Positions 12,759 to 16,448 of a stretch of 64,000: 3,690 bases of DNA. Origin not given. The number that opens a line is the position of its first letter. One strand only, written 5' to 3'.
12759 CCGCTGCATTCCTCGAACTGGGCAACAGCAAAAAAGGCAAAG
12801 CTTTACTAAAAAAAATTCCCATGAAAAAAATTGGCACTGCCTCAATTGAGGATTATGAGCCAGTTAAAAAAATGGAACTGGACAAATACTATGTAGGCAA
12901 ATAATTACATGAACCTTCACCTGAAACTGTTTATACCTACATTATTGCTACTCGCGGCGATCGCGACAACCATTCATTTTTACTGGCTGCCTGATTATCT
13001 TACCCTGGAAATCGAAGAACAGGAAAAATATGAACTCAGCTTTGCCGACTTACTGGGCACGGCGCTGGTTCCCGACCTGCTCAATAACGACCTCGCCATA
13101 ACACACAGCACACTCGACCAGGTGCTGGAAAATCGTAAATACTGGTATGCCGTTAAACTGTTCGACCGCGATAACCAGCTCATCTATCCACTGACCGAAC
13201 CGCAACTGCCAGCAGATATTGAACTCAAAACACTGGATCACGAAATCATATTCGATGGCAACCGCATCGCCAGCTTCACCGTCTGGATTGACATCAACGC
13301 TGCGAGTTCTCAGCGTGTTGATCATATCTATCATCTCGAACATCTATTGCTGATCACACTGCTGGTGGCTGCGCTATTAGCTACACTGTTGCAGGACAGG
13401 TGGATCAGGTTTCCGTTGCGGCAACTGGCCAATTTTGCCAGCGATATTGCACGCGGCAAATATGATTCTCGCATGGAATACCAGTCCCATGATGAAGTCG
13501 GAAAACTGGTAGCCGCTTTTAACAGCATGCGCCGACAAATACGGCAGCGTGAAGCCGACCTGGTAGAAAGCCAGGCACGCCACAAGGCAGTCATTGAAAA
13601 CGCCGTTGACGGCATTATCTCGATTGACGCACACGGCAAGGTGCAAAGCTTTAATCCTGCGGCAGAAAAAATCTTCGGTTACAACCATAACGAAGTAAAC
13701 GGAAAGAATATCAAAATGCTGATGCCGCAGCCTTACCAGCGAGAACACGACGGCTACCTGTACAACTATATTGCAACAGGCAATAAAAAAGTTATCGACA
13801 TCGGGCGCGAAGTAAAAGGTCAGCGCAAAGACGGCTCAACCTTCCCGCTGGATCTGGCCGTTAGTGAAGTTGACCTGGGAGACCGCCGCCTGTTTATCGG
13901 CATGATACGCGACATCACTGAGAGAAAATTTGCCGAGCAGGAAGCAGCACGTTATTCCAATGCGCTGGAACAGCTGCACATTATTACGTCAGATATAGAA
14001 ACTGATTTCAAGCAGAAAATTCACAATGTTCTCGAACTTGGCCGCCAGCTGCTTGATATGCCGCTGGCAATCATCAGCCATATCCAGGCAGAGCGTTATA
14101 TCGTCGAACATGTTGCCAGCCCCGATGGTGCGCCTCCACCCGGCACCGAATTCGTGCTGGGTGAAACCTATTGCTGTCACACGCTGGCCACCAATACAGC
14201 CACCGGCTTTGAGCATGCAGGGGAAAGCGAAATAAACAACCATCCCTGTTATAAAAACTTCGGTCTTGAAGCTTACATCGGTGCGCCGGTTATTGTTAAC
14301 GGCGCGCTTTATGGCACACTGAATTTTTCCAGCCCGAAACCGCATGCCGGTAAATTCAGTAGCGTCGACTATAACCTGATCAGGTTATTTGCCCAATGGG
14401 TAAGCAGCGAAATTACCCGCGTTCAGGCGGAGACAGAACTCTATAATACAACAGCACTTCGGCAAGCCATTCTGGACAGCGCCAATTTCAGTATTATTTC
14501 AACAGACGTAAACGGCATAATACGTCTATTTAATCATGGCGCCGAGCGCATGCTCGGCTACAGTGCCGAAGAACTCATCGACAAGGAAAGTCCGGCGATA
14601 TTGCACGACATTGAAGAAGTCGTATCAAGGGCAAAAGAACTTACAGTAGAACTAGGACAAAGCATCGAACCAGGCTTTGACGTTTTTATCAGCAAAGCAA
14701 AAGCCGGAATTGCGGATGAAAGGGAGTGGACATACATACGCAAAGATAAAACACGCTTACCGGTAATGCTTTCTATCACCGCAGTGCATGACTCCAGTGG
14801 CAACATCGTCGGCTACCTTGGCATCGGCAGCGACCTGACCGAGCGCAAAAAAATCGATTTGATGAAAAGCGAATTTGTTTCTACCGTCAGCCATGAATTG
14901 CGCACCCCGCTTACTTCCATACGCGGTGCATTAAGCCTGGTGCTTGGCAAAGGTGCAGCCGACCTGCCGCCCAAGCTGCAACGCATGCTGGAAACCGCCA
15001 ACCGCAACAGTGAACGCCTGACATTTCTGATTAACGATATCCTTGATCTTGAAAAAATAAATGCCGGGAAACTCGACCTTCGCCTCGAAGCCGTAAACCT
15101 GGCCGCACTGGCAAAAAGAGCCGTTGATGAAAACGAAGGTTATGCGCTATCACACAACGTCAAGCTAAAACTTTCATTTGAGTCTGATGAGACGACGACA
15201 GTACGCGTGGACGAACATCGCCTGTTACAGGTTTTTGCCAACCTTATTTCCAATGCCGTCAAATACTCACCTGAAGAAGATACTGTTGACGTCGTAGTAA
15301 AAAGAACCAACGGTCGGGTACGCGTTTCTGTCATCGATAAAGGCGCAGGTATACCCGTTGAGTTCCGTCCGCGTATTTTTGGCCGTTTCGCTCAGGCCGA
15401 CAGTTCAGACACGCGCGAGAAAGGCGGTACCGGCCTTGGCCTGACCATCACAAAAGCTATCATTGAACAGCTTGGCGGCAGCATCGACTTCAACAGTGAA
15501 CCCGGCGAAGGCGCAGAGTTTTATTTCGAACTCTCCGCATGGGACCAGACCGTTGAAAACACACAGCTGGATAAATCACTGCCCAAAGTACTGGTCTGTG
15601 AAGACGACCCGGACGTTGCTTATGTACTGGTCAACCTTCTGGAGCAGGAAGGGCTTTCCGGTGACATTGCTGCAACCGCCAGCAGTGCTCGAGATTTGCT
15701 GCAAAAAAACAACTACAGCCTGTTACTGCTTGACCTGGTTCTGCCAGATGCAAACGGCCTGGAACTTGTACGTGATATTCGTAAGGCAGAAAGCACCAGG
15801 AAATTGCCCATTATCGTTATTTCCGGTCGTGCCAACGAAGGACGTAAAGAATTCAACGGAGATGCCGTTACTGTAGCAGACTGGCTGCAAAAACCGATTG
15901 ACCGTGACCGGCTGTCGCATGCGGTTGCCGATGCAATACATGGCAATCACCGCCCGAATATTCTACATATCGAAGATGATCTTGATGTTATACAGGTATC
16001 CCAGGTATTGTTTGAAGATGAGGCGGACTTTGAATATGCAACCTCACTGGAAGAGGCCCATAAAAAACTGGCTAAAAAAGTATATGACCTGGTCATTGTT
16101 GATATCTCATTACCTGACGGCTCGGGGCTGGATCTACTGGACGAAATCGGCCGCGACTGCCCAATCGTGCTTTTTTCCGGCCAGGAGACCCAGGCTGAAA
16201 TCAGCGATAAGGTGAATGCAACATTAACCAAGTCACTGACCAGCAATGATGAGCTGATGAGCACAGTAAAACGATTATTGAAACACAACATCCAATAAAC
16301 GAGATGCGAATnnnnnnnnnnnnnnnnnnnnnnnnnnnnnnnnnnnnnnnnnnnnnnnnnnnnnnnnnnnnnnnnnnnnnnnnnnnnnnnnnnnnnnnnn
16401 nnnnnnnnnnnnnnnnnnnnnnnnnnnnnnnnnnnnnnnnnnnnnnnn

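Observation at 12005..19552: Five-gene phosphorelay cluster ending in a GGDEF cyclase: PhnD-like SBP, hybrid HK with two REC, CheY-like REC, Hpt-REC-REC-GGDEF, GAF-HK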

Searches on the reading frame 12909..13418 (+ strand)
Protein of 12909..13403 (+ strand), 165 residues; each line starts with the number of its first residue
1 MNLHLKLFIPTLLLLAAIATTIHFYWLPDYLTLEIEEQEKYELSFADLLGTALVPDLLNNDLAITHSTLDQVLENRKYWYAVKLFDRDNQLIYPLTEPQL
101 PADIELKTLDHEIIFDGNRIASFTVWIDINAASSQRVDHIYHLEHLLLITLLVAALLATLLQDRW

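Call 50: find_homologous_proteins(query=window:12909-13403:+, max_evalue=0.00001)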
Query window:12909-13403:+ (165 aa): 6 proteins with E <= 0.00001 among 859 candidates.
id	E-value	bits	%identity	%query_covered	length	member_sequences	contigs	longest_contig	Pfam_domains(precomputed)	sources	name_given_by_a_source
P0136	1.0e-67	245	69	100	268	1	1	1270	PF00672.31,PF00989.32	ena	-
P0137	3.4e-64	234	66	99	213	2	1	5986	-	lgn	-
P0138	2.8e-56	208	67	87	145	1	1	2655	-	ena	-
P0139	2.9e-51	192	59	92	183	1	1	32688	-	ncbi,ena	-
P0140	1.5e-45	173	55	94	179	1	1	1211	-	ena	-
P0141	2.2e-40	156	67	68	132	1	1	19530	-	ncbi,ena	-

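Call 59: predict_structure(alignment_id=A2)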
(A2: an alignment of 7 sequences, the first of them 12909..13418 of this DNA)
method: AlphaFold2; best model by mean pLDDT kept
length: 170 residues; sequences in the alignment: 7
mean_pLDDT: 83.3   pTM: 0.66
mean pLDDT of the five models: 83.3, 83.3, 80.2, 77.7, 56.7
residues with pLDDT >= 90: 62; 70-90: 86; 50-70: 21; < 50: 1
segments of 3 or more residues with pLDDT < 50: none
pLDDT, mean of each block of 10 residues (from residue 1): 69 83 83 88 93 92 92 89 92 74 84 93 91 76 82 78 58
secondary structure, 60 per line:
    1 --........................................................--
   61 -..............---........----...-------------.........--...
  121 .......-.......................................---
elements in order: H3-58 H62-75 E79-86 E91-93 E107-115 E118-127 H129-167

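Call 63: fold_search(model_id=the predicted structure, library=pdb)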
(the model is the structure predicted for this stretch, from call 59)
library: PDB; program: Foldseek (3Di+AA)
matches with E <= 10: 604; with E <= 0.001: 1
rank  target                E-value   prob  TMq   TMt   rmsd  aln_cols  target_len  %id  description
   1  4u64                  8.2e-05  1.00  0.51  0.64   3.8       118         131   18  Structure of the periplasmic output domain of the Legionella pneumophila LapD ortholog CdgS9 in the apo state (released 2014-08-13)
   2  5is1                  5.8e-03  1.00  0.48  0.56   5.7       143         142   14  Crystal structure of the extracellular domain of sensor histidine kinase YycG from Staphylococcus aureus at 2.0 Angstrom (released 2016-07-20)
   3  2p7j_A                1.2e-02  1.00  0.45  0.30   6.0       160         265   16  Crystal structure of the domain of putative sensory box/GGDEF family protein from Vibrio parahaemolyticus (released 2007-05-01)
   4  7dud_A                1.4e-02  1.00  0.49  0.56   5.6       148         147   12  Crystal Structure of erWalK (released 2022-01-19)
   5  3lie_A                1.6e-02  1.00  0.52  0.35   6.9       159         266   15  Crystal Structure of the extracellular domain of the putative histidine kinase vpHK1S-Z8 (released 2010-05-05)
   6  3lie_B                2.2e-02  0.99  0.50  0.34   7.8       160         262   16  Crystal Structure of the extracellular domain of the putative histidine kinase vpHK1S-Z8 (released 2010-05-05)
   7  4ywz_A                2.3e-02  1.00  0.48  0.55   5.7       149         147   12  Crystal structure of the extracellular receptor domain of the essential sensor kinase WalK from Staphylococcus aureus (released 2016-03-30)
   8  5ku5_C                2.7e-02  0.93  0.35  0.39   6.5       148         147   11  Crystal Structure of CusS Sensor Domain with Silver Bound (released 2016-09-14)
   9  3lid_A                3.1e-02  0.97  0.46  0.30   9.2       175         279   16  Crystal Structure of the extracellular domain of the putative histidine kinase vpHK1S-Z8 (released 2010-05-05)
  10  4ywz_B                3.3e-02  0.99  0.45  0.52   6.0       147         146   10  Crystal structure of the extracellular receptor domain of the essential sensor kinase WalK from Staphylococcus aureus (released 2016-03-30)
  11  8w7p_B                4.3e-02  0.99  0.50  0.37   3.9       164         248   12  Extracellular domain of a sensor histidine kinase (released 2024-01-10)
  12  6w3o_A                4.6e-02  0.97  0.46  0.34   5.9       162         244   15  Crystal structure of ligand-binding domain of Campylobacter jejuni chemoreceptor Tlp3 in complex with 4-methylisoleuci (released 2020-05-20)
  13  3lid_B                6.4e-02  0.97  0.49  0.32   8.8       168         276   15  Crystal Structure of the extracellular domain of the putative histidine kinase vpHK1S-Z8 (released 2010-05-05)
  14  4g3k_A                6.8e-02  0.38  0.27  0.29  22.9       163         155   11  Crystal structure of a. aeolicus nlh1 gaf domain in an inactive state (released 2013-05-29)
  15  4onx_D                8.9e-02  0.98  0.42  0.55   7.3       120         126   11  2.8 Angstrom Crystal Structure of Sensor Domain of Histidine Kinase from Clostridium perfringens. (released 2014-03-05)
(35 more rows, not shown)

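Call 85: search_protein_representatives(alignment_id=A2)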
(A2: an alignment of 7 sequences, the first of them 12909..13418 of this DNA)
Query: 7 sequences, 181 profile positions. Proteins with E-value up to 0.001 (for the whole library): 676; up to 1e-10: 368; up to 1e-30: 22. The best 150 are listed.
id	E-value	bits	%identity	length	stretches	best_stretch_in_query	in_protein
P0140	7.6e-75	266.9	-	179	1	1-164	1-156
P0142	3.1e-59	216.0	-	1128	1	1-179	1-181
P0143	6.0e-57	208.5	-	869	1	1-174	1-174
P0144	2.8e-55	203.1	-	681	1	1-176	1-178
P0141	4.1e-55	202.6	-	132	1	54-179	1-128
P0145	3.5e-54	199.5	-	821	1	1-179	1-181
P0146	3.7e-49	183.1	-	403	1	1-174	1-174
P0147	1.3e-46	174.9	-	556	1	1-175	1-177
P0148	7.2e-42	159.4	-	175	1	1-151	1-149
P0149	7.2e-41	156.1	-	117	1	1-115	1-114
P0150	6.8e-39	149.7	-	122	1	1-122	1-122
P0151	1.6e-38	148.5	-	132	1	1-107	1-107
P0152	3.9e-36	140.7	-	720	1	4-176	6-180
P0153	1.2e-35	139.2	-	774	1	1-175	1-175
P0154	1.7e-35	138.7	-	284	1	1-174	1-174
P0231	1.5e-18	83.4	-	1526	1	1-174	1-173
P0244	3.1e-18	82.4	-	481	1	1-174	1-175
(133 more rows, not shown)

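Call 87: search_protein_families(library=pfam, alignment_id=A3, max_evalue=0.00001)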
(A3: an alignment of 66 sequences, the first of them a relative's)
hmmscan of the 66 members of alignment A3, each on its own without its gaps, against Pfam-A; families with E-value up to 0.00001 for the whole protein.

A. member 1, P0142 (1128 aa): 11 families
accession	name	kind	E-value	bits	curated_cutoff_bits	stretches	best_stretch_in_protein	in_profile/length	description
PF13426.13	PAS_9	-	2.9e-31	108.2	27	2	234-338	2-103/103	PAS domain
PF00072.30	Response_reg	-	3.9e-30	104.7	30.2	2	894-1006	1-110/111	Response regulator receiver domain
PF00989.32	PAS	-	2.6e-28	98.8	22.6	2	224-336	2-113/113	PAS fold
PF02518.31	HATPase_c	-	3.8e-27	95.4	26.4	1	768-877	2-109/111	Histidine kinase-, DNA gyrase B-, and HSP90-like ATPase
PF00512.31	HisKA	-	3.4e-17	62.7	26.9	1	653-720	2-66/66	His Kinase A (phospho-acceptor) domain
PF08448.16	PAS_4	-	4.2e-13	49.9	23.1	0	230-340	2-109/110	PAS fold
PF00672.30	HAMP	-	1e-10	42.2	25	1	164-213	4-53/53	HAMP domain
PF01590.32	GAF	-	2.4e-09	38.3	22.4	1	371-502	6-133/133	GAF domain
PF13188.13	PAS_8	-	2.6e-06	27.5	21.8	0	227-277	5-52/65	PAS domain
PF13185.12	GAF_2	-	3.1e-06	27.9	28.6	0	371-497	8-130/136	GAF domain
PF24820.1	Diguanyl_cycl_sensor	-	4.4e-06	27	28.1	0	229-335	2-109/109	Diguanylate cyclase-like sensor domain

B. families by the number of members that match (of 66 scanned): 18 families
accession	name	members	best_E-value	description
PF00672.30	HAMP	61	1.2e-15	HAMP domain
PF00512.31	HisKA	48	1.9e-24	His Kinase A (phospho-acceptor) domain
PF02518.31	HATPase_c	47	4.8e-33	Histidine kinase-, DNA gyrase B-, and HSP90-like ATPase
PF00989.32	PAS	42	3.4e-39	PAS fold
PF13426.13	PAS_9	42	1.6e-35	PAS domain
PF00072.30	Response_reg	29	3.1e-48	Response regulator receiver domain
PF13188.13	PAS_8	28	7.1e-14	PAS domain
PF08448.16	PAS_4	27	4.2e-31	PAS fold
PF00990.26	GGDEF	15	7.2e-55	Diguanylate cyclase, GGDEF domain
PF13185.12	GAF_2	15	4e-22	GAF domain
PF08447.18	PAS_3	11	7.5e-31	PAS fold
PF01590.32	GAF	10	2.1e-14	GAF domain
PF01627.28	Hpt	6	1.7e-13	Hpt domain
PF24820.1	Diguanyl_cycl_sensor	6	4.9e-09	Diguanylate cyclase-like sensor domain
PF00563.25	EAL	2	6.4e-80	EAL domain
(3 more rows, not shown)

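Call 89: find_encoding_contigs(protein=P0231, flank=4000, max_places=2)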
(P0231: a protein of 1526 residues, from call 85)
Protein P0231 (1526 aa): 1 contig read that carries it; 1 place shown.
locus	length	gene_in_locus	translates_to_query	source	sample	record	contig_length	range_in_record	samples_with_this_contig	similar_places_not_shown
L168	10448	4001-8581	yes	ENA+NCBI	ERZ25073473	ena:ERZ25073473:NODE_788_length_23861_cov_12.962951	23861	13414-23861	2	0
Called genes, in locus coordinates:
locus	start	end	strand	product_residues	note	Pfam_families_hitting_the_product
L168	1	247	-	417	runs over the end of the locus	PF00270:DEAD, PF04851:ResIII, PF00271:Helicase_C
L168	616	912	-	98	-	-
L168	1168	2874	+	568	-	PF20446:ABC_N, PF09818:ABC_ATPase, PF21117:MRB1590_C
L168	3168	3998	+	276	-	PF12974:Phosphonate-bd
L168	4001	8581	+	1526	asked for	PF00672:HAMP, PF00989:PAS, PF13426:PAS_9, PF08447:PAS_3, PF13185:GAF_2, PF00512:HisKA, PF02518:HATPase_c, PF00072:Response_reg, +5 more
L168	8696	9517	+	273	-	PF00072:Response_reg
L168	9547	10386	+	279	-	PF08668:HDOD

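Call 90: find_encoding_contigs(protein=P0244, flank=4000, max_places=2)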
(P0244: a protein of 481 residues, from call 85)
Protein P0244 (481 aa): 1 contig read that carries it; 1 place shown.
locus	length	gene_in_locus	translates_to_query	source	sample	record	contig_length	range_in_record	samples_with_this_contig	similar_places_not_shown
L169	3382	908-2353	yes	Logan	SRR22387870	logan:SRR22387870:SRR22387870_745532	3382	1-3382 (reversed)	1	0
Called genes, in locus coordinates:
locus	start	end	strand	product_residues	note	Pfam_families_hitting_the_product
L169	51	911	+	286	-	PF12974:Phosphonate-bd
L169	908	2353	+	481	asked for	PF00672:HAMP, PF01590:GAF, PF13185:GAF_2, PF00989:PAS (weak)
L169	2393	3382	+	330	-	?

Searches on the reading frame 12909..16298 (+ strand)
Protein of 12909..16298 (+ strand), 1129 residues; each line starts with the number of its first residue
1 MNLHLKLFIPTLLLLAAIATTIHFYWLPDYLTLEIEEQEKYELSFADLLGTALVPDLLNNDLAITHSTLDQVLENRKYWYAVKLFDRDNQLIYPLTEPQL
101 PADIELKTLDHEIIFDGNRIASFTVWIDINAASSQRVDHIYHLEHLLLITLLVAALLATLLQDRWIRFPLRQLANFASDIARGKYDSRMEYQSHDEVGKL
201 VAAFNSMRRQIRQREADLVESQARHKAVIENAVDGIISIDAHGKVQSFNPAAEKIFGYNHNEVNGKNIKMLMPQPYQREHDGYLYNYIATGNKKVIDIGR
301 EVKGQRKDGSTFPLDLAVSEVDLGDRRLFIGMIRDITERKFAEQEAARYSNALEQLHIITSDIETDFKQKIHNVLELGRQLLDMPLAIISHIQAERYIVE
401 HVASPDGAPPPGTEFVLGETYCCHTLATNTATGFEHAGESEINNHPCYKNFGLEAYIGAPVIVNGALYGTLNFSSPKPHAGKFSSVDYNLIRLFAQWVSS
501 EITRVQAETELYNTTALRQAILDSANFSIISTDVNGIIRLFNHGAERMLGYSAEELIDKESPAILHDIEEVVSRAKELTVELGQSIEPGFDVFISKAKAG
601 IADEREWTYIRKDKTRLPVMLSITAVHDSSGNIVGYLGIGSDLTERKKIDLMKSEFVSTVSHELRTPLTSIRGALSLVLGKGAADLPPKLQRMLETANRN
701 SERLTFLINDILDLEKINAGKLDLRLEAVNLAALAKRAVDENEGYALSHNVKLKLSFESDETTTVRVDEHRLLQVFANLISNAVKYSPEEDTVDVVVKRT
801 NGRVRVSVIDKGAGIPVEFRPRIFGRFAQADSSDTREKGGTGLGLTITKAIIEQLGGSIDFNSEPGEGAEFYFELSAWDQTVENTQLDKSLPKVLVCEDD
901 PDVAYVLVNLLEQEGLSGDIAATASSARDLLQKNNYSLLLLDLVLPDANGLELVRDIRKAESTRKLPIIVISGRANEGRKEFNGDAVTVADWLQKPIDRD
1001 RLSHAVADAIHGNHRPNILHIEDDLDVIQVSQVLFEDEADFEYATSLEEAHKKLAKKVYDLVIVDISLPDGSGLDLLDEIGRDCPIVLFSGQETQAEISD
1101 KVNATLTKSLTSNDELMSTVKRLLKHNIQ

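Call 3: search_protein_families(library=pfam, proteins=[window:12909-16298:+], max_evalue=0.01)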
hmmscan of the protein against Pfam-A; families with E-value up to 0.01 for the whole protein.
window:12909-16298:+ (1129 aa): 13 families
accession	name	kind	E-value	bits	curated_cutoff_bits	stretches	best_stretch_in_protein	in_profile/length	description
PF00072.30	Response_reg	-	2.3e-31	108.7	30.2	2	894-1006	1-110/111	Response regulator receiver domain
PF13426.13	PAS_9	-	2.7e-31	108.3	27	2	234-338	2-103/103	PAS domain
PF02518.31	HATPase_c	-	8.1e-30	104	26.4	1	768-876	2-108/111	Histidine kinase-, DNA gyrase B-, and HSP90-like ATPase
PF00989.32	PAS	-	3.4e-29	101.6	22.6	2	226-336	4-113/113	PAS fold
PF00512.31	HisKA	-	6.7e-21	74.6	26.9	1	652-720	1-66/66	His Kinase A (phospho-acceptor) domain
PF08448.16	PAS_4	-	3.3e-16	59.9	23.1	2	230-340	2-109/110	PAS fold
PF13188.13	PAS_8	-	9.4e-13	48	21.8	2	223-275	1-50/65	PAS domain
PF01590.32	GAF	-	1.2e-10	42.4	22.4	1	371-502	6-133/133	GAF domain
PF00672.30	HAMP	-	6.3e-09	36.5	25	1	169-213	9-53/53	HAMP domain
PF13492.12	GAF_3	-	1.2e-07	32.6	27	1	368-503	3-128/129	GAF domain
PF24820.1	Diguanyl_cycl_sensor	-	1.4e-07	31.8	28.1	1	229-335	2-109/109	Diguanylate cyclase-like sensor domain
PF08447.18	PAS_3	-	0.00015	22.4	25.6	0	542-638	5-87/89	PAS fold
PF13185.12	GAF_2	-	0.00019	22.1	28.6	1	371-496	8-129/136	GAF domain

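Call 17: search_protein_families(library=ncbifam, proteins=[window:12909-16298:+], max_evalue=0.001)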
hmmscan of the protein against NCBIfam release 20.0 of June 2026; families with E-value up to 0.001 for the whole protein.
window:12909-16298:+ (1129 aa): 174 families (the best 25 are shown)
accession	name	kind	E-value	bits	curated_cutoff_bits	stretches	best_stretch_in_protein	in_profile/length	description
NF033092.0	HK_WalK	equivalog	1.6e-90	304.4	725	2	519-876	261-593/594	cell wall metabolism sensor histidine kinase WalK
NF046044.1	PnpS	equivalog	1.4e-83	281.1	400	2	512-875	51-389/390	two-component system histidine kinase PnpS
TIGR02956.1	TMAO_torS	equivalog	1.7e-71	241.6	676.5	2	652-1015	463-825/967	TMAO reductase system sensor histidine kinase/response regulator TorS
NF047874.1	MASE3_PAS_HK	subfamily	1.8e-69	235.2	560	2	501-886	250-633/655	MASE3 domain-containing sensor histidine kinase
NF008302.0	PRK11091.1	equivalog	9.5e-69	232.4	838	2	503-1010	142-643/779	aerobic respiration two-component sensor histidine kinase ArcB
TIGR02966.1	phoR_proteo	equivalog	9.3e-65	218.8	334.2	1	630-874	96-332/333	phosphate regulon sensor histidine kinase PhoR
NF038297.2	hybrid_HK_HrmK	equivalog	1.1e-62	212.5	725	1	647-1007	229-605/607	hybrid histidine kinase/response regulator HrmK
NF008318.0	PRK11107.1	equivalog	1.6e-61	208.5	890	3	651-916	291-561/920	two-component sensor histidine kinase BarA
NF045911.1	TCSHisKinNblS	equivalog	1.7e-59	201.8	1000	2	524-876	274-619/621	two-component system sensor histidine kinase NblS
NF040691.1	MtrAB_MtrB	equivalog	3.5e-58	197.9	450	2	647-875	265-490/507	MtrAB system histidine kinase MtrB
NF008468.0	PRK11360.1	equivalog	4.3e-57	193.8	646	2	510-879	262-610/616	two-component system sensor histidine kinase AtoS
NF041777.1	sens_FixL_Rhizob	equivalog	2e-55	188.4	850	2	213-341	113-241/485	sensor protein FixL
NF011874.0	PRK15347.1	equivalog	2e-55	188.3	852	2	650-879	395-616/921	two component system sensor kinase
NF033093.1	HK_VicK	exception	2.3e-53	181.4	680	2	518-876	96-434/448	cell wall metabolism sensor histidine kinase VicK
NF041880.1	EPS_EpsF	equivalog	1.4e-52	178.9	900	2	603-872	216-488/492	response regulator EpsF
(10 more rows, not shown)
